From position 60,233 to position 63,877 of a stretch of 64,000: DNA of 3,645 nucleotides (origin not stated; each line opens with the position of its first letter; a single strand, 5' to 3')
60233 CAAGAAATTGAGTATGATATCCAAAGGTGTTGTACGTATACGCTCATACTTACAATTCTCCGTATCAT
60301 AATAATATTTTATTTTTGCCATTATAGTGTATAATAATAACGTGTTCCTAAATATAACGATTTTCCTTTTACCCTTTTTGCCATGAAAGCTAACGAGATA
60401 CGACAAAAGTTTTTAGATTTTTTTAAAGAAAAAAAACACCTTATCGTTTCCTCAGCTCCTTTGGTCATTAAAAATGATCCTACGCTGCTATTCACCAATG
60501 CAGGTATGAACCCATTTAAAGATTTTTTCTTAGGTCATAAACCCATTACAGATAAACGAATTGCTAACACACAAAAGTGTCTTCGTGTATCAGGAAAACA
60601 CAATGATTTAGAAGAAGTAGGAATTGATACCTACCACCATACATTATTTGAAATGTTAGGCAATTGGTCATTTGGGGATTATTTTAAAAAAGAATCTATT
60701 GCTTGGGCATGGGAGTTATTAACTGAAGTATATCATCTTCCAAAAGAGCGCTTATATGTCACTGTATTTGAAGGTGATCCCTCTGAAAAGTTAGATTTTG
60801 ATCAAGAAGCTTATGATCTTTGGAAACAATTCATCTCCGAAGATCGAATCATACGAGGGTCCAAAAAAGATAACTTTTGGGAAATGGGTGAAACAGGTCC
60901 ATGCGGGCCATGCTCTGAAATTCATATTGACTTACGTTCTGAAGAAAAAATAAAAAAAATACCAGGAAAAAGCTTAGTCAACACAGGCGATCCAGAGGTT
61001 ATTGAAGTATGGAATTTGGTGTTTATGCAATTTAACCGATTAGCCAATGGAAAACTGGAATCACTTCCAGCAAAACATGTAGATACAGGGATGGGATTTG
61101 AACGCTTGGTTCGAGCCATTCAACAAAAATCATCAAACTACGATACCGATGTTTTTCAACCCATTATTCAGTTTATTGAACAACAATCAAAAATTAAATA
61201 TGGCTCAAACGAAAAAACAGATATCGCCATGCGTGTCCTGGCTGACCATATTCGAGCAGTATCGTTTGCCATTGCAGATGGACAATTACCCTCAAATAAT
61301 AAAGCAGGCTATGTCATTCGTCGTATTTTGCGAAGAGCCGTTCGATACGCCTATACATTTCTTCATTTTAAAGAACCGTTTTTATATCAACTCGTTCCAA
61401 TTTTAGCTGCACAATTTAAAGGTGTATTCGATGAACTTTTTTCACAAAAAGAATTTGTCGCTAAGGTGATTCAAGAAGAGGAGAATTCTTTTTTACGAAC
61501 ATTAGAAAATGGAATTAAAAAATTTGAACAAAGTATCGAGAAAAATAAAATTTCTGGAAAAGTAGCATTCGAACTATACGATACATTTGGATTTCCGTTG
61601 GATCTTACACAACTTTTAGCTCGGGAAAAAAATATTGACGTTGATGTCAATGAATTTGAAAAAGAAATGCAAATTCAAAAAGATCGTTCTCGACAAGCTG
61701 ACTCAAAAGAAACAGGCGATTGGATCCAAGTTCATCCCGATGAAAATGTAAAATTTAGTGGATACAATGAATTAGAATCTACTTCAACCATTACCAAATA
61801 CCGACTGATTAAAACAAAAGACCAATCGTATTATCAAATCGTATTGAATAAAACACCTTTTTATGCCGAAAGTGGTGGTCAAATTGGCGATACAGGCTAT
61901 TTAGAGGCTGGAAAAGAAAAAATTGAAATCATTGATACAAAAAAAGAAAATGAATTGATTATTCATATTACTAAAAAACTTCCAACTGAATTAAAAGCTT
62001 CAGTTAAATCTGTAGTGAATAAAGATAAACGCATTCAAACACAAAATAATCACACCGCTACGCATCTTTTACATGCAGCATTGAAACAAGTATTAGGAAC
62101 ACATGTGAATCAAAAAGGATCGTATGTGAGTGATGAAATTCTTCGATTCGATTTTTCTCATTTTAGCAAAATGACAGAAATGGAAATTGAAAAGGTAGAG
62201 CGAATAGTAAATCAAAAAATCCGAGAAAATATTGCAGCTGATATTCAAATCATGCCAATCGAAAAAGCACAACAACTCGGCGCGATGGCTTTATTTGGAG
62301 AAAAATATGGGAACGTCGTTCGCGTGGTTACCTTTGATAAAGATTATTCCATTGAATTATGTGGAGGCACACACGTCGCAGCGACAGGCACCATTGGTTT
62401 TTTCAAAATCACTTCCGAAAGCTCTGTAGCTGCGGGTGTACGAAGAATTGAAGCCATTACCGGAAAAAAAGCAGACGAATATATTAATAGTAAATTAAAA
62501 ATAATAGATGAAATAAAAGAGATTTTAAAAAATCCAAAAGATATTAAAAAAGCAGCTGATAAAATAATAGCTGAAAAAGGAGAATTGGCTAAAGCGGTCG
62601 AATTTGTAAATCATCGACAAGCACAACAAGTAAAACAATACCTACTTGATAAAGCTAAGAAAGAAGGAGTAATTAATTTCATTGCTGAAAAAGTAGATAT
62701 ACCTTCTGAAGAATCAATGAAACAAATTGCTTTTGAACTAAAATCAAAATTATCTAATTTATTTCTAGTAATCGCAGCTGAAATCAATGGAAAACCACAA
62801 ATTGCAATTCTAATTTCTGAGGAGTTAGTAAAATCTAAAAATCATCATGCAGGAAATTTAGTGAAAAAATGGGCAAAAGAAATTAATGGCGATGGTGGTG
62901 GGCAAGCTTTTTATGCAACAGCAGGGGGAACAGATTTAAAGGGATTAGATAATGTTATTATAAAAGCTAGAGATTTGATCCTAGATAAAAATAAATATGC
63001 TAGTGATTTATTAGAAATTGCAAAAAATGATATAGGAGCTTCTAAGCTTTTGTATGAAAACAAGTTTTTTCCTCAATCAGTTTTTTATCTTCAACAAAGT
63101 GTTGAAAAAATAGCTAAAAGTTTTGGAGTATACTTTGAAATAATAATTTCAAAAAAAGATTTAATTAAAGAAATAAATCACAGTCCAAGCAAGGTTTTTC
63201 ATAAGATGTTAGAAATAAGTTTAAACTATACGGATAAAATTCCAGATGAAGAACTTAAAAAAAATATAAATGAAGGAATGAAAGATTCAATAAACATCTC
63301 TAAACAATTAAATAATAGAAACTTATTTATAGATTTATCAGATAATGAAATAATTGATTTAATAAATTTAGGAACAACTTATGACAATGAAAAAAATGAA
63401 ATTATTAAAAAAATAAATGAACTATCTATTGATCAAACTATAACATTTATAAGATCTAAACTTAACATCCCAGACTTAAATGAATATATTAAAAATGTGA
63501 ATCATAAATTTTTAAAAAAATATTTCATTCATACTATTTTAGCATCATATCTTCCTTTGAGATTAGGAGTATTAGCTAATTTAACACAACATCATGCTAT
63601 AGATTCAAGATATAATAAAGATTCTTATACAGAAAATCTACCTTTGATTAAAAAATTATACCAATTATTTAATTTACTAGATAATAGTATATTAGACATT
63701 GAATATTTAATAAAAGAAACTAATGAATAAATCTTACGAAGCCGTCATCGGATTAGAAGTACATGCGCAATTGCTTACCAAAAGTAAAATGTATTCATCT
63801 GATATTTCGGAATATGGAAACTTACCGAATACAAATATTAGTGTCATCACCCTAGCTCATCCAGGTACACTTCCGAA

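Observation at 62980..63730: AlaRS continues in frame into a very AT-rich HEPN-like domain that overlaps gatB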

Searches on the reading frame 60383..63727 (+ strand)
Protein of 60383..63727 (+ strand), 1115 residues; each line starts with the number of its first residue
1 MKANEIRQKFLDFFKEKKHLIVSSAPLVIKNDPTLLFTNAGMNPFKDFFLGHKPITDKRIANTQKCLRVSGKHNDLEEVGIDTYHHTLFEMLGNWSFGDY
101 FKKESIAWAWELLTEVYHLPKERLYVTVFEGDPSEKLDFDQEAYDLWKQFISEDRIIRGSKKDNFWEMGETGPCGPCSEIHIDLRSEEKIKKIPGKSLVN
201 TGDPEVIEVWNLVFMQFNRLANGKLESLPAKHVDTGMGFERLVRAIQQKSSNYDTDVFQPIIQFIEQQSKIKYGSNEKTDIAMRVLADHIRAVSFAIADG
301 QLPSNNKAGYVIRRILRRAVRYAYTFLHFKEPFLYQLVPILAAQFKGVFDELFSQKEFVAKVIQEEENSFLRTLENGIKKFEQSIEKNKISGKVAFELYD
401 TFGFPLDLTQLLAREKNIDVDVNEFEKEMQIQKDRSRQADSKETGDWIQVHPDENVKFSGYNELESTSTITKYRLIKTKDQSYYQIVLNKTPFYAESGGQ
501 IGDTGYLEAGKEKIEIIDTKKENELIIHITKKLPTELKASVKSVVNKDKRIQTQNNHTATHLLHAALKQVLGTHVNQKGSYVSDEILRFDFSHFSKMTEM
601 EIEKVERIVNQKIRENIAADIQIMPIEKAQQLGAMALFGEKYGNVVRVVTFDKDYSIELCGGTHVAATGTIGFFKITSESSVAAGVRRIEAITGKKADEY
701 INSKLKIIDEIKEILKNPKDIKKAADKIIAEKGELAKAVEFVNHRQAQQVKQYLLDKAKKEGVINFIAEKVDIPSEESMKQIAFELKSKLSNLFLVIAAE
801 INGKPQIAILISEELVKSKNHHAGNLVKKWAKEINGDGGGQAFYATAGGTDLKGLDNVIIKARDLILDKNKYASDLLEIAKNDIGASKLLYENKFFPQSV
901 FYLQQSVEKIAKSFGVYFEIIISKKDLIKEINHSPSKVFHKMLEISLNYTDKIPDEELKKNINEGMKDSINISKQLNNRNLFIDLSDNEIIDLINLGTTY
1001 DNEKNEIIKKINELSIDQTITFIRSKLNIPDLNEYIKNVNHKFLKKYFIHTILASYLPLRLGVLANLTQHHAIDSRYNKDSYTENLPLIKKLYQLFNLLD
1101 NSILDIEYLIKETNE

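Call 4: search_protein_families(library=pfam, proteins=[window:60383-63727:+], max_evalue=1)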
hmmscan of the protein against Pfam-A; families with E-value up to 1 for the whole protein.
window:60383-63727:+ (1115 aa): 6 families
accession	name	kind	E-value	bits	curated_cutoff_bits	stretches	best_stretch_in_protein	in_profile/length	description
PF01411.24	tRNA-synt_2c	-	5.9e-202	672.5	30.3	1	5-541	1-542/552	tRNA synthetases class II (A)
PF07973.19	tRNA_SAD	-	2.5e-17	63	24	1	646-690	1-44/44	Threonyl and Alanyl tRNA synthetase second additional domain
PF02272.25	DHHA1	-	1.4e-07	32.3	25.9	1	765-865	3-99/102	DHHA1 domain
PF05168.19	HEPN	-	9e-07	29.5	22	1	874-920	2-48/117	HEPN domain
PF18728.6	HEPN_AbiV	-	0.024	15.3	27.1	1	873-989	6-129/155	AbiV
PF25002.1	DUF7780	-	0.027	14.2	26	0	571-619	81-128/303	Domain of unknown function (DUF7780)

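Call 5: search_protein_families(library=ncbifam, proteins=[window:60383-63727:+], max_evalue=1)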
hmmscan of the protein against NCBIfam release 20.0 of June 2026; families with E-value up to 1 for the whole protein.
window:60383-63727:+ (1115 aa): 4 families
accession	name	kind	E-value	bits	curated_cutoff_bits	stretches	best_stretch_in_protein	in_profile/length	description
TIGR00344.1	alaS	equivalog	8.1e-285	947.3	457.05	1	5-848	1-846/847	alanine--tRNA ligase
NF002436.0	PRK01584.1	equivalog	1.1e-175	585.5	529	2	1-442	1-440/595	alanine--tRNA ligase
TIGR03683.1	A-tRNA_syn_arch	equivalog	4.3e-111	372.7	744.7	3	285-864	330-899/902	alanine--tRNA ligase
NF040865.1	a_tRNA_ed_AlaXM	equivalog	2.6e-31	109.1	300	1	485-690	25-230/234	alanyl-tRNA editing protein AlaXM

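Call 8: find_encoding_contigs(protein=window:60383-63727:+, flank=5000, max_places=6)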
Protein window:60383-63727:+ (1115 aa): no gene with exactly this product is on record in the collection.

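Call 10: find_related_loci(query=window:60383-63727:+, collection=genome_contigs, flank=4000)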
Query window:60383-63727:+ (1115 aa) in genome_contigs; peptide patterns used: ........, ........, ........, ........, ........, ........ (x = any residue, [..] = any of these).
600 stretches matched a pattern (row limit reached: there are more); 600 encode a relative of the query (tblastn E <= 1e-3); the best 80 are kept; 80 distinct loci.
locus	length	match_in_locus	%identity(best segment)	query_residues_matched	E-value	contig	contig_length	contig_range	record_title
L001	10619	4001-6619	63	1-866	0e+0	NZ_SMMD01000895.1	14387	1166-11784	Fulvivirga aurantia strain RKSG066 Contig_91, whole genome shotgun sequence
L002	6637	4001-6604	63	1-866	0e+0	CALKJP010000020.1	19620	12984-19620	MAG: uncultured Bacteroidia bacterium isolate N1_Bin_MAXBIN__135_sub_1 genome assembly, contig: c_000002253533, whole ge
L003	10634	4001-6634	63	1-872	0e+0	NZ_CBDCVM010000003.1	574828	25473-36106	MAG: Reichenbachiella sp. isolate 0aae0929-32bb-426d-91f0-afec398d2a93 contig_3, whole genome shotgun sequence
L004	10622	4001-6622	62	1-867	0e+0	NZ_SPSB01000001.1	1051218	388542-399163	Algoriphagus kandeliae strain XY-J91 NODE_1_length_1051218_cov_84.038529, whole genome shotgun sequence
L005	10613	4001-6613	63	1-866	0e+0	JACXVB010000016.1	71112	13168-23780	MAG: Sphingobacteriales bacterium isolate JN15.004 scaffold_74, whole genome shotgun sequence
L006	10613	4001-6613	63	1-865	0e+0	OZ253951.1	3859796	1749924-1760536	MAG: Roseivirga sp. isolate f0215e9d-8eee-4bf0-a4af-acfab9812d89 genome assembly, chromosome: 1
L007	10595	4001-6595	61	1-866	0e+0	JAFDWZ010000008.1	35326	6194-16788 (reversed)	MAG: Bacteroidetes bacterium isolate SZAS-1 BACT-AMP-1__8__length-35326, whole genome shotgun sequence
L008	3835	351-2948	61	1-863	0e+0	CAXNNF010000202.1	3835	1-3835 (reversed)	MAG: Bacteroidia bacterium isolate AE-03may19-119 genome assembly, contig: AE-03may19-C56429, whole genome shotgun seque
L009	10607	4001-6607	61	1-866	0e+0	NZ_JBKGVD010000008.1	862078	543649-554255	MAG: Pedobacter sp. isolate SHSU.bins.122 k141_22036801, whole genome shotgun sequence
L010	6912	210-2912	59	1-866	0e+0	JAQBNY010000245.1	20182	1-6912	MAG: Mucilaginibacter sp. isolate RYN_305 scaffold_2150224, whole genome shotgun sequence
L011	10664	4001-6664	59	1-866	0e+0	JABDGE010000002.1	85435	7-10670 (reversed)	MAG: Bacteroidetes bacterium isolate BWOrgControl_Nextera16_MAG5 3300021002.a:Ga0206808_1004, whole genome shotgun seque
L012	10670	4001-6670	58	3-866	0e+0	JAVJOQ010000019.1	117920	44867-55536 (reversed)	MAG: Cyclobacteriaceae bacterium isolate A1-SPW-26 k141_37504, whole genome shotgun sequence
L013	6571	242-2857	61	3-868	0e+0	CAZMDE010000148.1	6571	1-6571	MAG TPA_asm: uncultured Bacteroidales bacterium isolate SRP272421_co2_298 genome assembly, contig: NODE_47308_length_657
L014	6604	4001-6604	59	1-863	0e+0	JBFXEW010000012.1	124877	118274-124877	MAG: Salinivirgaceae bacterium isolate CA_2019_TPIn_125 NODE_521_length_124877_cov_13.882236_TPIn, whole genome shotgun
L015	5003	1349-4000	59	1-866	0e+0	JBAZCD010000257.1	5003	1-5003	MAG: Pedobacter sp. isolate SO_2017_GW1_128 NODE_64573_length_5003_cov_0.800041_OW334_2017, whole genome shotgun sequenc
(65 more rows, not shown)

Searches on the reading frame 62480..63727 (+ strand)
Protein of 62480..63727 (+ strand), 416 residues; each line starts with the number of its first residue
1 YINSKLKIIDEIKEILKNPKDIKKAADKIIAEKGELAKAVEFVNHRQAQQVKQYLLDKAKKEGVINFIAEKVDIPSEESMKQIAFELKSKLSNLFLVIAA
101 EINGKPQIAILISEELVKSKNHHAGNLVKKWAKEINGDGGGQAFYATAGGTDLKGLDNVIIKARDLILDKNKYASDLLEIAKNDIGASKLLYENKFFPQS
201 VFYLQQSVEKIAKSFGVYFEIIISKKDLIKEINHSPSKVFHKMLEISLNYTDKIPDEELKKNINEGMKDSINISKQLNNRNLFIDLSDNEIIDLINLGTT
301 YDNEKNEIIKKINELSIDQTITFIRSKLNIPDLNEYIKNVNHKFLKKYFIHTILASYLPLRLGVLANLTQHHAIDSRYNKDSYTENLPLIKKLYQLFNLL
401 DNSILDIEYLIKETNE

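Call 30: find_homologous_proteins(query=window:62480-63727:+, max_evalue=0.00001)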
Query window:62480-63727:+ (416 aa): 83 proteins with E <= 0.00001 among 8000 candidates.
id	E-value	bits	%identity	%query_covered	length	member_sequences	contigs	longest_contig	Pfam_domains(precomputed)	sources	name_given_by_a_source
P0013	7.1e-50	188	56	40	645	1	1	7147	PF01411.25,PF07973.20,PF02272.25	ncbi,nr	ncbi:MAG TPA: alanine--tRNA ligase, partial [Cytophagales bacterium]|nr:alanine--tRNA ligase [Cytoph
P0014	3.9e-41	160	48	40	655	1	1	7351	PF01411.25,PF07973.20,PF02272.25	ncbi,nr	ncbi:MAG: alanine--tRNA ligase, partial [Verrucomicrobia bacterium]|nr:alanine--tRNA ligase [Cytopha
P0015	1.7e-39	154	48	40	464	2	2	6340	PF01411.25,PF07973.20,PF02272.25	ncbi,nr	ncbi:MAG: alanine--tRNA ligase-related protein, partial [Flammeovirgaceae bacterium]|nr:alanine--tRN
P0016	2.1e-39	154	49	40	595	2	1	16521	PF01411.25,PF07973.20,PF02272.25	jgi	jgi:alanyl-tRNA synthetase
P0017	8.2e-39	152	45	40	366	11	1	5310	PF07973.20,PF02272.25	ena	-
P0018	1.2e-38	151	46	40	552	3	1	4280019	PF01411.25,PF07973.20,PF02272.25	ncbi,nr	ncbi:hypothetical protein CKK33_14230 [Mucilaginibacter sp. MD40]|nr:hypothetical protein CKK33_1423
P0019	1.2e-38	151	47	40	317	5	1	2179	PF07973.20,PF02272.25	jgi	jgi:alanyl-tRNA synthetase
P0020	7.6e-38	149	47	39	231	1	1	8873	PF07973.20,PF02272.25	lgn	-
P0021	8.4e-38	149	46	40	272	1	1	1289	PF07973.20,PF02272.25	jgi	jgi:alanyl-tRNA synthetase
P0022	1.7e-37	148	45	40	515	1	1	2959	PF01411.25,PF02472.22,PF07973.20,PF02272.25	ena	-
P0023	2.3e-37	147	45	40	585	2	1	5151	PF01411.25,PF07973.20,PF02272.25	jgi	-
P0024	3.1e-37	147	45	40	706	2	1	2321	PF01411.25,PF07973.20,PF02272.25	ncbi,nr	ncbi:MAG TPA: alanine--tRNA ligase, partial [Bacteroidia bacterium]|nr:alanine--tRNA ligase [Bactero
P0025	3.4e-37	147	48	40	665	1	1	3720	PF01411.25,PF07973.20,PF02272.25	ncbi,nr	ncbi:MAG: alanine--tRNA ligase-related protein, partial [Bacteroidota bacterium]|nr:alanine--tRNA li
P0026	3.6e-37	147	45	41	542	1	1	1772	PF01411.25,PF07973.20,PF02272.25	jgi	jgi:alanyl-tRNA synthetase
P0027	8.2e-37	145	45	40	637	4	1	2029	PF01411.25,PF07973.20,PF02272.25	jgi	-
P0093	1.5e-6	46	45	20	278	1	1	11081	PF05168.20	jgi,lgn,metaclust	metaclust:\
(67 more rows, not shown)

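Call 43: find_encoding_contigs(protein=P0093, flank=4000, max_places=2)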
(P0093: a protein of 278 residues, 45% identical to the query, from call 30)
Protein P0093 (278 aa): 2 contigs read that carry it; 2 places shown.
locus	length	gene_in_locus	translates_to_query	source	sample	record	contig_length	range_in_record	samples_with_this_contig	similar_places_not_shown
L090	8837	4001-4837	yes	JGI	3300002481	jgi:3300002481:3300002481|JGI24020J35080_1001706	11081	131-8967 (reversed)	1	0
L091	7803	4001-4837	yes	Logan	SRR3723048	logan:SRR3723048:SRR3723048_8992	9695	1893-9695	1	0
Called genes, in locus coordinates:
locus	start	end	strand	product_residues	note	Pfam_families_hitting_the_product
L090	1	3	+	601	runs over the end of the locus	PF12161:HsdM_N, PF02384:N6_Mtase, PF07669:Eco57I (weak)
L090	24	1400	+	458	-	PF04326:SLFN_AlbA_2, PF13749:HATPase_c_4, PF22168:DIP2311-like_C (weak)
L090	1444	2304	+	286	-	PF18863:AbiJ_NTD4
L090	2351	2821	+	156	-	PF01582:TIR, PF13676:TIR_2, PF08937:ThsB_TIR (weak)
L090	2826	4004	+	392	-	PF01420:Methylase_S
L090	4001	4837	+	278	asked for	PF05168:HEPN (weak)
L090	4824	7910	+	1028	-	PF04313:HSDR_N, PF04851:ResIII, PF18766:SWI2_SNF2, PF22679:T1R_D3-like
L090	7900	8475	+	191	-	PF01863:YgjP-like, PF08325:WLM (weak)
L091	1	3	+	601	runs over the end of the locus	PF12161:HsdM_N, PF02384:N6_Mtase, PF07669:Eco57I (weak)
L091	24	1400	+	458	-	PF04326:SLFN_AlbA_2, PF13749:HATPase_c_4, PF22168:DIP2311-like_C (weak)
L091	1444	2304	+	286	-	PF18863:AbiJ_NTD4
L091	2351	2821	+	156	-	PF01582:TIR, PF13676:TIR_2, PF08937:ThsB_TIR (weak)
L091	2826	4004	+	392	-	PF01420:Methylase_S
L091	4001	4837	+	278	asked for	PF05168:HEPN (weak)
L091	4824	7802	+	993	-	?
